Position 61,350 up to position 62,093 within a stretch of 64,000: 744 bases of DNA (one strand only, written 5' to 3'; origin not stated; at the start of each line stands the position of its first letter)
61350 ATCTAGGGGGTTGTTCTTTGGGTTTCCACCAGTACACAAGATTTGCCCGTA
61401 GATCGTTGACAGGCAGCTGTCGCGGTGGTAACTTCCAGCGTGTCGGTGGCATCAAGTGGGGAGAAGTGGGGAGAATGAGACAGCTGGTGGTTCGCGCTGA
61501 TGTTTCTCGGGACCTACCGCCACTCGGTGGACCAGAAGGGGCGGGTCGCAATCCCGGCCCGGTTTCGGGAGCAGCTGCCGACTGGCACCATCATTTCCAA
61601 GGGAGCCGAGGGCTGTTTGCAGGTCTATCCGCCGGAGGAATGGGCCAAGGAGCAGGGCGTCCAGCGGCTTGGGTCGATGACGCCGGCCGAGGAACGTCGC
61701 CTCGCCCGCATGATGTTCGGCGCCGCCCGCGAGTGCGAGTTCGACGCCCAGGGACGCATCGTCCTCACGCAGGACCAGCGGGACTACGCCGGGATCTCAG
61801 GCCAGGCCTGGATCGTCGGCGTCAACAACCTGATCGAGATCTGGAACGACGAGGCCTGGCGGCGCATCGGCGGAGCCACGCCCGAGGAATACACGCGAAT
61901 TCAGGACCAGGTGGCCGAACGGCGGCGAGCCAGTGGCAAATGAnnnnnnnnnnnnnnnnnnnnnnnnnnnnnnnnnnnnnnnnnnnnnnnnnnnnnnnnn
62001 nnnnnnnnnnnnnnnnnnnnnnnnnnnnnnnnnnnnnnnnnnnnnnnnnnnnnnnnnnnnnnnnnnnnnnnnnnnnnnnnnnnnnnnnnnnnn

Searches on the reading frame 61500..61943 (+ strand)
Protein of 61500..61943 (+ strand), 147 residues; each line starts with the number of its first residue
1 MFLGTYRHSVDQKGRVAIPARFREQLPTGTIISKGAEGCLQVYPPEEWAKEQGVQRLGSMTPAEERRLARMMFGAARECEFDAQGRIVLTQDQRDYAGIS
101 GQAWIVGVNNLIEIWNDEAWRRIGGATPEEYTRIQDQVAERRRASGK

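Call 6: search_protein_families(library=pfam, proteins=[window:61500-61943:+])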
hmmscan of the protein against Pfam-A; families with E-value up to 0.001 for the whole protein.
window:61500-61943:+ (147 aa): 1 family
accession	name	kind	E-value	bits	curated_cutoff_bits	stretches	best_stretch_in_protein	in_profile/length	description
PF02381.23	MraZ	-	4.6e-30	103.9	23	2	1-66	1-68/72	MraZ protein, putative antitoxin-like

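Call 78: find_encoding_contigs(protein=window:61500-61943:+, flank=10000, max_places=1)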
Protein window:61500-61943:+ (147 aa): 1 contig read that carries it; 1 place shown.
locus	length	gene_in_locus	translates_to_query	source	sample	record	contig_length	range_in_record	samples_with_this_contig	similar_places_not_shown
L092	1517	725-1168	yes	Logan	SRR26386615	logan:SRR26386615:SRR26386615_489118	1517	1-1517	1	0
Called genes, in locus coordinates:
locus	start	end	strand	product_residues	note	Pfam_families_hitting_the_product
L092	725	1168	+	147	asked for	PF02381:MraZ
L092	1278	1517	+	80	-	?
